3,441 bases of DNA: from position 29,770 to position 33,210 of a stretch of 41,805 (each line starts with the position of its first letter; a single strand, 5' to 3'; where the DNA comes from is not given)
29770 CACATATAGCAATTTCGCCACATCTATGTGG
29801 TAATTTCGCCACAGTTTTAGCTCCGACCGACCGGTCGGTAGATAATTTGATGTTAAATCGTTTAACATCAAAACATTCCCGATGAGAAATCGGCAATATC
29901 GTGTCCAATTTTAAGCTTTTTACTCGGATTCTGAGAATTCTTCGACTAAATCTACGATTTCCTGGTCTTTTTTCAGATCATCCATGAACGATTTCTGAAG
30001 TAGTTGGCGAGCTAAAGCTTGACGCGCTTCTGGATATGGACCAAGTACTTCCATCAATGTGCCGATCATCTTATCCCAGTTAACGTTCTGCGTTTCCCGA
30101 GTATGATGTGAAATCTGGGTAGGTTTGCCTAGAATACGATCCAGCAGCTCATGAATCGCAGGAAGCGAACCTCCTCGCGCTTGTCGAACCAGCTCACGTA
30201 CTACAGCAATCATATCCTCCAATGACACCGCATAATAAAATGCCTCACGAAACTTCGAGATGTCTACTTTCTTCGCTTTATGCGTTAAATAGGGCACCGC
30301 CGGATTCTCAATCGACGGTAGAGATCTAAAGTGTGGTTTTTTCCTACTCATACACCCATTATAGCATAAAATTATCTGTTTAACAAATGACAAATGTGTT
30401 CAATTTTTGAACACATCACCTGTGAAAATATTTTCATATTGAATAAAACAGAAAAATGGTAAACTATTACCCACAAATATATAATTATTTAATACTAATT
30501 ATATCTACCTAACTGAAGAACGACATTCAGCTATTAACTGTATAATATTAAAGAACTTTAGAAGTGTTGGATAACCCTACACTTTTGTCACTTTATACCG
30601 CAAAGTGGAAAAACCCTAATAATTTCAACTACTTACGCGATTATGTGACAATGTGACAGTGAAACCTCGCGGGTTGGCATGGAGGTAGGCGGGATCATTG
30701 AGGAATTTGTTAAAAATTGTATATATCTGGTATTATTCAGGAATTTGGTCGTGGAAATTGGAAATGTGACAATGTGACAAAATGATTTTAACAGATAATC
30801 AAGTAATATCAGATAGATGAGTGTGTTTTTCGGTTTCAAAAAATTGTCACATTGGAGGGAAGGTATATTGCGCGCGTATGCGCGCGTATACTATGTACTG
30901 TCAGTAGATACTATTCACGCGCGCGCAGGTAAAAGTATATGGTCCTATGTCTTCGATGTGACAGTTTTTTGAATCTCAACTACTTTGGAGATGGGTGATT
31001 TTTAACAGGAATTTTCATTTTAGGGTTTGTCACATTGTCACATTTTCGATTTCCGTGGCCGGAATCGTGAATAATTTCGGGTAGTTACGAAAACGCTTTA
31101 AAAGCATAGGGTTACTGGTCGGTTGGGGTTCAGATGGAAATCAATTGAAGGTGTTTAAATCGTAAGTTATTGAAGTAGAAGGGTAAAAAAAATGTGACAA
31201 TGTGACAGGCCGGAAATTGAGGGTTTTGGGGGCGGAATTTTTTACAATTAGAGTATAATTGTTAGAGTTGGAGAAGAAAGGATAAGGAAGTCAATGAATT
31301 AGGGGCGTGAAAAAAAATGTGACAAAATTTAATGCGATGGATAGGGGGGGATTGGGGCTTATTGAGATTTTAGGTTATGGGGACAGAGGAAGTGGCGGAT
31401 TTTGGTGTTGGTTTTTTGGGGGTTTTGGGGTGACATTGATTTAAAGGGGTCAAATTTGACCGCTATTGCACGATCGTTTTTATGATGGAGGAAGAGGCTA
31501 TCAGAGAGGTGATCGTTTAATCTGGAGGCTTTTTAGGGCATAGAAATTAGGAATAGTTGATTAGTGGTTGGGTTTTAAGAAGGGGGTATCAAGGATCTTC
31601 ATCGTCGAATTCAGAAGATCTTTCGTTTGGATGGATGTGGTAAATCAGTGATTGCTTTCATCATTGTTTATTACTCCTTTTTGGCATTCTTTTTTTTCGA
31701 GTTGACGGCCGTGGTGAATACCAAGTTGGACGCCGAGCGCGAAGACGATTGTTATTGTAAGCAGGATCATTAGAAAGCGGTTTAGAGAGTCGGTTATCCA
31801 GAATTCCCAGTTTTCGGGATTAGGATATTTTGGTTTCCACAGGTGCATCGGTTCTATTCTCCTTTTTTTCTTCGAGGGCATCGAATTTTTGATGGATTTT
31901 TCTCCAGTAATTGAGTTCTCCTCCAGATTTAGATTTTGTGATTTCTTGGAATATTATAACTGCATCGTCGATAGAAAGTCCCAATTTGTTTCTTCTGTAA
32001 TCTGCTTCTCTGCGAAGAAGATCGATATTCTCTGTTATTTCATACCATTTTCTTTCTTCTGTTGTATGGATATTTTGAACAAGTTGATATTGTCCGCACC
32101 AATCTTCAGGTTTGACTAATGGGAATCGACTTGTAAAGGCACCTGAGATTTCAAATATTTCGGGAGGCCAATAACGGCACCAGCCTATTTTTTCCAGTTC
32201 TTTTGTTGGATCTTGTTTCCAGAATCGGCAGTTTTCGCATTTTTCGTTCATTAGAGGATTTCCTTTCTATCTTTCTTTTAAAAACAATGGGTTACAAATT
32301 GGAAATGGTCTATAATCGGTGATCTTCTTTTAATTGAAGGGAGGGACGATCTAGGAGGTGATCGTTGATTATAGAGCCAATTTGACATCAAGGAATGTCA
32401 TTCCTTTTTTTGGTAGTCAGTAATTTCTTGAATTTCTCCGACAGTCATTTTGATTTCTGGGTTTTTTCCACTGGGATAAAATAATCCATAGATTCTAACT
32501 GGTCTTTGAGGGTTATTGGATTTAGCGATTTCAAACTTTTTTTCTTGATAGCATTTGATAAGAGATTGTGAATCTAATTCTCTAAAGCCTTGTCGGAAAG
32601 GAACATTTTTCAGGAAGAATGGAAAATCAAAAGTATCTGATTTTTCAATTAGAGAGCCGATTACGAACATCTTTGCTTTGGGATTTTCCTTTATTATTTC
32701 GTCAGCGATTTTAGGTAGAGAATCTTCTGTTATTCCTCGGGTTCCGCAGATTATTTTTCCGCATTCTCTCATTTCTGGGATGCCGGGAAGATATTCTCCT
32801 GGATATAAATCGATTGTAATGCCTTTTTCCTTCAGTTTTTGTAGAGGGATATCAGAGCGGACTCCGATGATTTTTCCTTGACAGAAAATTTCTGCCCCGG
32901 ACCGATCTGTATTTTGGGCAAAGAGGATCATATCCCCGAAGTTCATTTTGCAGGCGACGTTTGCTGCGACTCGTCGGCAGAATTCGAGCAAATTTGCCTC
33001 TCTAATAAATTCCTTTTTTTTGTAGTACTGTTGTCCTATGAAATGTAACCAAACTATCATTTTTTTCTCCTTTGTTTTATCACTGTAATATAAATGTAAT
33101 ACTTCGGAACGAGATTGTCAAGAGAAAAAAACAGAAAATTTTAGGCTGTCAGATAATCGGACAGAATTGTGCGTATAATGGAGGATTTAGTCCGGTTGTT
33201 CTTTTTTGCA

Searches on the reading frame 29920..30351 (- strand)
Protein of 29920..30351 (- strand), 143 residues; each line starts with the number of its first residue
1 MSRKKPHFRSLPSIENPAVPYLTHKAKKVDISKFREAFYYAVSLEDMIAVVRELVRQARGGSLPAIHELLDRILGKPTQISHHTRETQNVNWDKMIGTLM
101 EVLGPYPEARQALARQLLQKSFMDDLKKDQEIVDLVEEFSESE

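Call 10: search_protein_families(library=pfam, proteins=[window:29920-30351:-], max_evalue=0.01)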
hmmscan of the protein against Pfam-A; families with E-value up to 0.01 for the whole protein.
window:29920-30351:- (143 aa): 0 families

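Call 11: search_protein_families(library=phrogs, proteins=[window:29920-30351:-], max_evalue=0.01)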
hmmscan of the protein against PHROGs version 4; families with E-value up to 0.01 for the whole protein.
window:29920-30351:- (143 aa): 1 family
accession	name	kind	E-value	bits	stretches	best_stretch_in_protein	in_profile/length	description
phrog_38011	-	unknown function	0.00059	21.2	1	29-97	21-91/96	-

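Call 18: find_related_loci(query=window:29920-30351:-, collection=viral_contigs, flank=6000)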
Query window:29920-30351:- (143 aa) in viral_contigs; peptide patterns used: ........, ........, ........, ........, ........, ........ (x = any residue, [..] = any of these).
3 stretches matched a pattern, but none encodes a relative of the query by tblastn (E <= 1e-3).

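Call 21: find_homologous_proteins(query=window:29920-30351:-)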
Query window:29920-30351:- (143 aa): 1 proteins with E <= 0.001 among 26 candidates.
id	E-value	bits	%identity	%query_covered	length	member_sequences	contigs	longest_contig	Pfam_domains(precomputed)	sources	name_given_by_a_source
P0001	1.4e-87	308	100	100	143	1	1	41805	-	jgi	jgi:hypothetical protein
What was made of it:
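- Tried and rejected: A search of 5.8 billion proteins returned only the 143-aa protein itself (call 21).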

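Call 51: predict_structure(protein=window:29920-30351:-)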
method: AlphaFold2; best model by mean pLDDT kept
length: 143 residues; sequences in the alignment: 1
mean_pLDDT: 57.3   pTM: 0.47
mean pLDDT of the five models: 57.3, 48.9, 48.2, 43.5, 42.1
residues with pLDDT >= 90: 0; 70-90: 16; 50-70: 87; < 50: 40
segments of 3 or more residues with pLDDT < 50: 1-26, 75-80, 140-143
pLDDT, mean of each block of 10 residues (from residue 1): 40 42 51 66 66 68 61 52 53 67 70 63 51 56 44
secondary structure, 60 per line:
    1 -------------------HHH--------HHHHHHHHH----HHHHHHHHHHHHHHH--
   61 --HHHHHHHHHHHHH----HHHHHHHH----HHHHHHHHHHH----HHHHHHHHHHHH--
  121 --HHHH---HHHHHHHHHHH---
elements in order: H31-39 H44-58 H63-75 H80-87 H92-102 H107-118 H123-126 H130-140
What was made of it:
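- Tried and rejected: The single-sequence AF2 model was poor (pLDDT 57; call 51).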

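Call 52: search_protein_representatives(protein=window:29920-30351:-)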
Query: 143 residues. Proteins with E-value up to 0.001 (for the whole library): 99; up to 1e-10: 1; up to 1e-30: 1. The best 99 are listed.
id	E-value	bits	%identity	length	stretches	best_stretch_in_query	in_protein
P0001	4.6e-88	308.4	100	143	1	1-143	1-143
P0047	1.0e-08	51.7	43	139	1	29-117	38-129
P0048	4.9e-07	46.2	38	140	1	31-119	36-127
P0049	8.0e-07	45.6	50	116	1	31-80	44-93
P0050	1.3e-06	44.9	35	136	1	31-119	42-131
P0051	2.7e-06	43.9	37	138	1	30-117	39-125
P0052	3.0e-06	43.7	36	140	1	21-117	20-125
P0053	3.2e-06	43.6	43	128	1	26-81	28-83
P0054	3.3e-06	43.6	52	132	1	30-81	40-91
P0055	8.0e-06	42.3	48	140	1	28-81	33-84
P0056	1.1e-05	41.9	47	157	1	30-80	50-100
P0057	1.2e-05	41.8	41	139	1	34-113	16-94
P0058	1.2e-05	41.7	50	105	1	28-79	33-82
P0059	1.3e-05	41.6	50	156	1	16-80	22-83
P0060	1.4e-05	41.5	33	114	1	30-119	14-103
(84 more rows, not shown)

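Call 54: search_protein_families(library=pfam, alignment_id=A1, max_evalue=0.01)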
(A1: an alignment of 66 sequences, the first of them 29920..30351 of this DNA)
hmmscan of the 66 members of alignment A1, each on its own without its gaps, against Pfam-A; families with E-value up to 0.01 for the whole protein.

A. member 1, window:29920-30351:- (143 aa): 0 families

B. families by the number of members that match (of 66 scanned): 4 families
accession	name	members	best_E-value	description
PF18932.5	DUF5681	44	4.4e-07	Family of unknown function (DUF5681)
PF11041.13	DUF2612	1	0.0033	Protein of unknown function (DUF2612)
PF21572.2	Nop5_56-rel_N_Arc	1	0.0036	Archaeal Nop5/56-rel, N-terminal domain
PF07336.16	ABATE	1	0.0087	Putative stress-induced transcription regulator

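Call 55: search_protein_families(library=phrogs, alignment_id=A1, max_evalue=0.001)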
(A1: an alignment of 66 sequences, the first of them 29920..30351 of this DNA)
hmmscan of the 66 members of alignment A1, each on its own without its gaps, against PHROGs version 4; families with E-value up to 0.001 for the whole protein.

A. member 1, window:29920-30351:- (143 aa): 1 family
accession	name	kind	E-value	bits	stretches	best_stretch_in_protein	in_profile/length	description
phrog_38011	-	unknown function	0.00059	21.2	1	29-97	21-91/96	-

B. families by the number of members that match (of 66 scanned): 2 families
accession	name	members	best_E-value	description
phrog_38011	-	33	1.2e-10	-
phrog_15125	-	3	0.00051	-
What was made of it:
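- The 143-aa gene product belongs to the DUF5681 / phrog_38011 family (calls 52, 54, 55).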

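Call 57: search_solved_structures(query=A1, max_evalue=1)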
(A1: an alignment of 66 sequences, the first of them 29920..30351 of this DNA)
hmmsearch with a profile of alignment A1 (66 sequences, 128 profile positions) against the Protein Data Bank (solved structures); distinct sequences matched with E-value up to 1: 9.
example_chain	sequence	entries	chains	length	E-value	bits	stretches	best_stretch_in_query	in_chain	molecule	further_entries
5cwl_A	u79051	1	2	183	0.002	21.4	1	48-77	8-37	Designed helical repeat protein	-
9gyt_1u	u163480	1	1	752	0.11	15.8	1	34-73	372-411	mL102 (rPPR5)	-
8zq3_B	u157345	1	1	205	0.31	14.3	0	33-75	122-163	Oxysterol-binding protein-related protein 1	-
9evs_1u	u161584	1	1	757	0.33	14.2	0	35-73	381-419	mL102 (rPPR5)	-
8uu4_P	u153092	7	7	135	0.35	14.1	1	47-70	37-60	Large ribosomal subunit protein bL17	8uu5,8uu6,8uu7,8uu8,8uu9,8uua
7nhn_Q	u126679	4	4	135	0.38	14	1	47-70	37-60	50S ribosomal protein L17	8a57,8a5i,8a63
2chq_A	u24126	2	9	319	0.63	13.3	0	55-77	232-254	REPLICATION FACTOR C SMALL SUBUNIT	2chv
9vke_A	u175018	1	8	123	0.64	13.3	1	41-110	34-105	De novo designed zinc hydrolase 11-7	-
1wp9_A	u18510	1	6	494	0.93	12.8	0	50-108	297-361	ATP-dependent RNA helicase, putative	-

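Call 59: find_encoding_contigs(protein=P0047, flank=5000, max_places=3)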
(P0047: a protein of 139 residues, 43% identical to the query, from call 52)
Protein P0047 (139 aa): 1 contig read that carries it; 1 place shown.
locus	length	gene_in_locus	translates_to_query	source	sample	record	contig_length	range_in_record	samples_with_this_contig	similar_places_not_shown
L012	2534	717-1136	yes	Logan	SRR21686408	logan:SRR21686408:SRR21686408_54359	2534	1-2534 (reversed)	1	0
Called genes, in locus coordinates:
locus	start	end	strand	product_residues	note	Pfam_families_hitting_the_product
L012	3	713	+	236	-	?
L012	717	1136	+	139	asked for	-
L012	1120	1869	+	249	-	PF03237:Terminase_6N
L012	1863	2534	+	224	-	?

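Call 61: find_encoding_contigs(protein=P0048, flank=6000, max_places=3)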
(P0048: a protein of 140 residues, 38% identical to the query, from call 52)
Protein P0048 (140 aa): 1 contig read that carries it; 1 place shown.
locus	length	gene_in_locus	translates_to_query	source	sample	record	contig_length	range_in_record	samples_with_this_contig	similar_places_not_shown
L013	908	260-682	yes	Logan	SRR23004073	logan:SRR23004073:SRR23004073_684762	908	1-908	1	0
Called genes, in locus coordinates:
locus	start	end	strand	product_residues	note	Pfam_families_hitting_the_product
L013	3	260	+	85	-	?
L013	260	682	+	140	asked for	-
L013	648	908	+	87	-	?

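Call 62: find_encoding_contigs(protein=P0050, flank=6000, max_places=3)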
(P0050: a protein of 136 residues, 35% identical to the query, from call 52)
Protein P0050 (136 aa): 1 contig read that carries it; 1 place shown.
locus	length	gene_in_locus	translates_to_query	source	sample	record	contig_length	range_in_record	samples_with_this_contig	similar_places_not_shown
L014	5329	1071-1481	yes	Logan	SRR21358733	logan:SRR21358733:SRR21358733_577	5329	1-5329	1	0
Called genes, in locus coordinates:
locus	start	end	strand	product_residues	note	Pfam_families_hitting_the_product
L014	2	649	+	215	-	?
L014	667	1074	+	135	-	-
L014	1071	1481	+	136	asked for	-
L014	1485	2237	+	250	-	PF03237:Terminase_6N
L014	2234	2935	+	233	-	-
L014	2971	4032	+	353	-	-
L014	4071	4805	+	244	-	PF13717:Zn_ribbon_4 (faint)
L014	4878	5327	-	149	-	?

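Call 63: find_encoding_contigs(protein=P0052, flank=6000, max_places=3)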
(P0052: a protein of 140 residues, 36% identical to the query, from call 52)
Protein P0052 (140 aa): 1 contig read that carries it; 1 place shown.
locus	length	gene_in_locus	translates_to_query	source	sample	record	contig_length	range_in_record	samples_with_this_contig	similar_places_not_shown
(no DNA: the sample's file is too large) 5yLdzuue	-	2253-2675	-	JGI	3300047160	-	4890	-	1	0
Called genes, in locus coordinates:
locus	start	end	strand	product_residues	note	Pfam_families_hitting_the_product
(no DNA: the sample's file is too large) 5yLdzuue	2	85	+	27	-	?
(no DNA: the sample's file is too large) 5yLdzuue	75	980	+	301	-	-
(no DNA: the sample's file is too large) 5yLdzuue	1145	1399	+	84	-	-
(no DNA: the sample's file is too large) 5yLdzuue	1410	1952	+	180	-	-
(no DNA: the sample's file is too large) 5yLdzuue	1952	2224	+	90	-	-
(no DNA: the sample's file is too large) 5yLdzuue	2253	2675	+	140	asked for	-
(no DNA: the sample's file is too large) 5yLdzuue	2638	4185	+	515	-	-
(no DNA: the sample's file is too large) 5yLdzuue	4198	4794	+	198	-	-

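Call 64: predict_structure(alignment_id=A1)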
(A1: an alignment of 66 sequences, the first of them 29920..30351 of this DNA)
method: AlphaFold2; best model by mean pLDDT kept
length: 143 residues; sequences in the alignment: 66
mean_pLDDT: 82.9   pTM: 0.43
mean pLDDT of the five models: 82.9, 82.2, 82.2, 81.6, 80.8
residues with pLDDT >= 90: 91; 70-90: 13; 50-70: 34; < 50: 5
segments of 3 or more residues with pLDDT < 50: none
pLDDT, mean of each block of 10 residues (from residue 1): 57 53 58 91 96 98 97 82 57 92 97 95 93 93 86
secondary structure, 60 per line:
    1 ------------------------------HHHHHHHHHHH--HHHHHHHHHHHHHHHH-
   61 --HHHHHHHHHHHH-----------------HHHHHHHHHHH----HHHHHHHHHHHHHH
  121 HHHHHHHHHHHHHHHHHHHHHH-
elements in order: H31-41 H44-59 H63-74 H92-102 H107-142
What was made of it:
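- On Small terminase subunit (for the 143-aa neighbour): The model has pLDDT 83, an HTH-like bundle and a long helix (call 64).
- The AF2 model is a three-helix bundle plus a long helix (pLDDT 83; call 64).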

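Call 68: fold_search(model_id=the predicted structure, library=pdb)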
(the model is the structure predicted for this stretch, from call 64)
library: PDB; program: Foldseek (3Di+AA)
matches with E <= 10: 0; with E <= 0.001: 0
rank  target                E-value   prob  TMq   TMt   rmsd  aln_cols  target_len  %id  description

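Call 69: fold_search(model_id=the predicted structure, library=viral)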
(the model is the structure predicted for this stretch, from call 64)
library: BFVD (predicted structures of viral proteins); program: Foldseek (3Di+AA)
matches with E <= 10: 46; with E <= 0.001: 0
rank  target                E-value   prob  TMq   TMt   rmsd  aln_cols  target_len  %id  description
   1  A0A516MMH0            1.7e-03  1.00  0.33  0.35  18.0        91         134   36  (no name in the UniProt tables at hand)
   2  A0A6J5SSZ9            5.6e-01  0.90  0.32  0.45   3.8        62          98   31  Uncharacterized protein [uncultured Caudovirales phage]
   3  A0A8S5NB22            6.4e-01  0.77  0.29  0.38   6.8        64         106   23  Uncharacterized protein [Phage sp. ctXnn1]
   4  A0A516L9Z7            9.1e-01  0.69  0.24  0.31   8.9        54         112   20  (no name in the UniProt tables at hand)
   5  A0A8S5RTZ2            1.0e+00  0.23  0.19  0.17  12.4        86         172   20  Uncharacterized protein [Ackermannviridae sp.]
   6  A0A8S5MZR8            1.1e+00  0.38  0.23  0.30  12.9        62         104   19  Uncharacterized protein [Myoviridae sp. ctCop38]
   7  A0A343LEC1            1.1e+00  0.38  0.24  0.24  16.4        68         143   24  DUF5681 domain-containing protein [Leptospira phage LE4]
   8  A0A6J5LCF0            1.2e+00  0.21  0.25  0.28   9.1        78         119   20  DUF5681 domain-containing protein [uncultured Caudovirales phage]
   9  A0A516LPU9            1.9e+00  0.25  0.26  0.30   6.1        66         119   20  (no name in the UniProt tables at hand)
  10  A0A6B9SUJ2            2.5e+00  0.04  0.14  0.18  16.6        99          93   21  Uncharacterized protein [Acinetobacter phage vB_AbaM_Lazarus]
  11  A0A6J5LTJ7            3.3e+00  0.38  0.26  0.31   3.3        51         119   27  DUF5681 domain-containing protein [uncultured Caudovirales phage]
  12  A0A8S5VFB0            3.5e+00  0.11  0.25  0.22  13.4        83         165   19  Uncharacterized protein [Siphoviridae sp. ctbxa26]
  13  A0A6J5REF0            3.8e+00  0.13  0.31  0.35  12.5       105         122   25  Uncharacterized protein [uncultured Caudovirales phage]
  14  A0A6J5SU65            3.8e+00  0.11  0.26  0.31  14.2        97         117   14  DUF5681 domain-containing protein [uncultured Caudovirales phage]
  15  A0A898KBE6            3.8e+00  0.08  0.23  0.12  12.0        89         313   24  (no name in the UniProt tables at hand)
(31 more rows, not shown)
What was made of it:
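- On Small terminase subunit (for the 143-aa neighbour): BFVD hits were weak DUF5681 matches, with 'terminase small subunit' entries at E 5-10 (calls 68, 69).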

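Call 70: search_dna_similar(query=window:29920-30351:-, collection=phages, mode=protein, max_evalue=0.01, max_rows=30)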
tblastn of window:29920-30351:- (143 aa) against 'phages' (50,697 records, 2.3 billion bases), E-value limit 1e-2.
No match.

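Call 71: search_dna_similar(query=P0047, collection=phages, mode=protein, max_evalue=0.001, max_rows=30)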
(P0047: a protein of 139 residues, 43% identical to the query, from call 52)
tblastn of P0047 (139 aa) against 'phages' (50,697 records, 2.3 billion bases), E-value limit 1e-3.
No match.

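Call 78: find_related_loci(query=A2, collection=viral_contigs, flank=4000)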
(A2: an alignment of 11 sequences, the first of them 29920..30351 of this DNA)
Query A2 (143 aa) in viral_contigs; peptide patterns used: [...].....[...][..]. (x = any residue, [..] = any of these).
36 stretches matched a pattern; 20 encode a relative of the query (tblastn E <= 1e-3); 20 distinct loci.
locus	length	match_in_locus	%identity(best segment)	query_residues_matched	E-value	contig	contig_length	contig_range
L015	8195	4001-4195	48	19-79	2e-12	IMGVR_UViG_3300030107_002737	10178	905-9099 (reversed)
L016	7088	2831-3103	41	26-113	5e-12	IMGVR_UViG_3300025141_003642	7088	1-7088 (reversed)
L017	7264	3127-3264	59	34-79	2e-11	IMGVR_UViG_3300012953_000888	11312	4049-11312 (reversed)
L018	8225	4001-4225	40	34-105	2e-11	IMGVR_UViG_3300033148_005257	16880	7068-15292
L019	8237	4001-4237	41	34-113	3e-11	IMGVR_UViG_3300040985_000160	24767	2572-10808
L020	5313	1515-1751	39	34-113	8e-11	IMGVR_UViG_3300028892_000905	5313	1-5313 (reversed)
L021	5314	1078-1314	39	34-113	8e-11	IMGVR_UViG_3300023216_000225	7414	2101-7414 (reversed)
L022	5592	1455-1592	52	34-79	1e-10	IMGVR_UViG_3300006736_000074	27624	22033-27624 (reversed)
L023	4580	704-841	52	34-79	1e-10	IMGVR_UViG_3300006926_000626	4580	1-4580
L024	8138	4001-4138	52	34-79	1e-10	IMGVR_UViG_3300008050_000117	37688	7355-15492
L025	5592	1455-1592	52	34-79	1e-10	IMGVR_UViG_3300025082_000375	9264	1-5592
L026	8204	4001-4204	41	17-90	2e-10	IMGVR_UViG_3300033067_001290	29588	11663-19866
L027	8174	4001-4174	48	26-79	5e-10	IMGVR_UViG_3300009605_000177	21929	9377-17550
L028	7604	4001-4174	48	26-79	5e-10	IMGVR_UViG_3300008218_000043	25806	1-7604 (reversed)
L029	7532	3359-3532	48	26-79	5e-10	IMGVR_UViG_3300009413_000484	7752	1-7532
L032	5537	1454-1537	57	50-77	5e-5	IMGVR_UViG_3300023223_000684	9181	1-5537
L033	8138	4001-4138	46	48-103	5e-5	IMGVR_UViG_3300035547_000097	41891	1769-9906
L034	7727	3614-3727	47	42-79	8e-5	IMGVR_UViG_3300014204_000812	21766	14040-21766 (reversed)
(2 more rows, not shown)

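Call 85: search_protein_families(library=pfam, proteins=[L015:3202-4017:+, L015:2808-3209:+, L015:1797-2657:+, L015:4757-5530:-, L015:5652-6185:-, L015:6689-8095:-, L032:1590-3200:+, L033:4159-6120:+, L034:3866-5359:+, L024:6442-8064:-], max_evalue=0.001)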
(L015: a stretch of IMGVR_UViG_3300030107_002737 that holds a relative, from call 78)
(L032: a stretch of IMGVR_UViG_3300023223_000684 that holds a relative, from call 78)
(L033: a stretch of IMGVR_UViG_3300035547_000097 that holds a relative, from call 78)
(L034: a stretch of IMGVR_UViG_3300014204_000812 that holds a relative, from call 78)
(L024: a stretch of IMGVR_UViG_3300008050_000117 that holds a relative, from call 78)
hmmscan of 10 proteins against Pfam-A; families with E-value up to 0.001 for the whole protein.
L015:3202-4017:+ (271 aa): 1 family
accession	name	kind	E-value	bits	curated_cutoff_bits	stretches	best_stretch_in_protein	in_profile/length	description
PF05396.16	Phage_T7_Capsid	-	0.00028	21.8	27.1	0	93-162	27-94/188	Phage T7 capsid assembly protein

L015:2808-3209:+ (133 aa): 0 families

L015:1797-2657:+ (286 aa): 1 family
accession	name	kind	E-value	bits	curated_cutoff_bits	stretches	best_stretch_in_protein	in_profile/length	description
PF13155.12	Toprim_2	-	0.00011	23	22.1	1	180-262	1-86/88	Toprim-like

L015:4757-5530:- (257 aa): 2 families
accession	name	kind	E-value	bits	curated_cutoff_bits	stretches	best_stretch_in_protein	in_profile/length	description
PF12850.12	Metallophos_2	-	6.5e-09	36.4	27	1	8-212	4-137/154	Calcineurin-like phosphoesterase superfamily domain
PF00149.33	Metallophos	-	5e-07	30.8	21.5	1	9-186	5-191/191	Calcineurin-like phosphoesterase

L015:5652-6185:- (177 aa): 0 families

L015:6689-8095:- (468 aa): 1 family
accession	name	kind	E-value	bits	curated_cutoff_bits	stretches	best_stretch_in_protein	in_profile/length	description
PF12236.14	Head-tail_con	-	3.5e-106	356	27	1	2-417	71-489/489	Bacteriophage head to tail connecting protein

L032:1590-3200:+ (536 aa): 0 families

L033:4159-6120:+ (653 aa): 1 family
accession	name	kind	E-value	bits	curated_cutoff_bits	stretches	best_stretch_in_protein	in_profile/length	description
PF14890.11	Intein_splicing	-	9.1e-10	39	35.8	1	369-402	121-155/155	Intein splicing domain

L034:3866-5359:+ (497 aa): 1 family
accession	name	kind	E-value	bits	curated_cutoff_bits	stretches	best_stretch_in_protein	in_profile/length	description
PF04466.19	Terminase_3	-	0.00052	20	23.2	1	23-178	4-141/201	Phage terminase large subunit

L024:6442-8064:- (540 aa): 1 family
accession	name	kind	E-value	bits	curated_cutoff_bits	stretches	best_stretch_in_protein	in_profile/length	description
PF12236.14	Head-tail_con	-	3.2e-122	408.9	27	1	7-489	3-489/489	Bacteriophage head to tail connecting protein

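Call 88: search_protein_families(library=ncbifam, alignment_id=A1, max_evalue=0.01)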
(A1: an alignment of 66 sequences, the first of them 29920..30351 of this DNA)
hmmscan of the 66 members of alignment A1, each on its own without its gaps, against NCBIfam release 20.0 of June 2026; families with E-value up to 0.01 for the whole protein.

A. member 1, window:29920-30351:- (143 aa): 0 families

B. families by the number of members that match (of 66 scanned): 3 families
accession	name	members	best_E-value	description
NF007213.0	PRK09635.1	2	0.00076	RNA polymerase sigma factor SigI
TIGR04032.1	toxin_SdpC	1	0.0023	sporulation delaying protein family toxin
TIGR00380.1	cobal_cbiB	1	0.0073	adenosylcobinamide-phosphate synthase CbiB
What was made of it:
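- Tried and rejected: Profile search against PDB sequences gave nothing (call 57), and NCBIfam gave nothing (call 88).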

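Call 106: search_dna_similar(query=P0059, collection=phages, mode=protein, max_evalue=0.001, max_rows=40, rows=spread)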
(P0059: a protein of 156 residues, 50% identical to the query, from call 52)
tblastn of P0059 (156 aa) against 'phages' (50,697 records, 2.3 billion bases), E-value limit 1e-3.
No match.
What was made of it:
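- Tried and rejected: tblastn of family members against annotated phages found nothing (calls 70, 71, 106).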

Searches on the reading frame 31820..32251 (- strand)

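Call 10: search_protein_families(library=pfam, proteins=[window:31820-32251:-], max_evalue=0.01)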
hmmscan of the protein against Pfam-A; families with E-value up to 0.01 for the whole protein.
window:31820-32251:- (143 aa): 0 families

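Call 11: search_protein_families(library=phrogs, proteins=[window:31820-32251:-], max_evalue=0.01)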
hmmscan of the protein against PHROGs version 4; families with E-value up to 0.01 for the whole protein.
window:31820-32251:- (143 aa): 1 family
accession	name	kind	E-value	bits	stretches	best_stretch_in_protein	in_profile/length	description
phrog_15838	-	unknown function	5.2e-05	24.4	1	2-32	6-34/82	-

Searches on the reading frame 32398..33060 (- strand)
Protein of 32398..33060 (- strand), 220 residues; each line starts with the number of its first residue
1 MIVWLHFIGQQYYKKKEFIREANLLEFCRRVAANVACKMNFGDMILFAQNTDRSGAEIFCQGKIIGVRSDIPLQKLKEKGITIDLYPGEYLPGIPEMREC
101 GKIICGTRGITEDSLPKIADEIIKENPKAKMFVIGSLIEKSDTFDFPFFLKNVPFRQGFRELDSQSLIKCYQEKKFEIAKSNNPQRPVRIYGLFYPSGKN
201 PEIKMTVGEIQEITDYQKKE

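Call 10: search_protein_families(library=pfam, proteins=[window:32398-33060:-], max_evalue=0.01)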
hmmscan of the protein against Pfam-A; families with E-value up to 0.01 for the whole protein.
window:32398-33060:- (220 aa): 0 families

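Call 11: search_protein_families(library=phrogs, proteins=[window:32398-33060:-], max_evalue=0.01)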
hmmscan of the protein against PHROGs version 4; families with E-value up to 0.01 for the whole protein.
window:32398-33060:- (220 aa): 0 families

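Call 23: find_related_loci(query=window:32398-33060:-, collection=viral_contigs, flank=10000)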
Query window:32398-33060:- (220 aa) in viral_contigs; peptide patterns used: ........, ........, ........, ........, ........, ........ (x = any residue, [..] = any of these).
16 stretches matched a pattern, but none encodes a relative of the query by tblastn (E <= 1e-3).
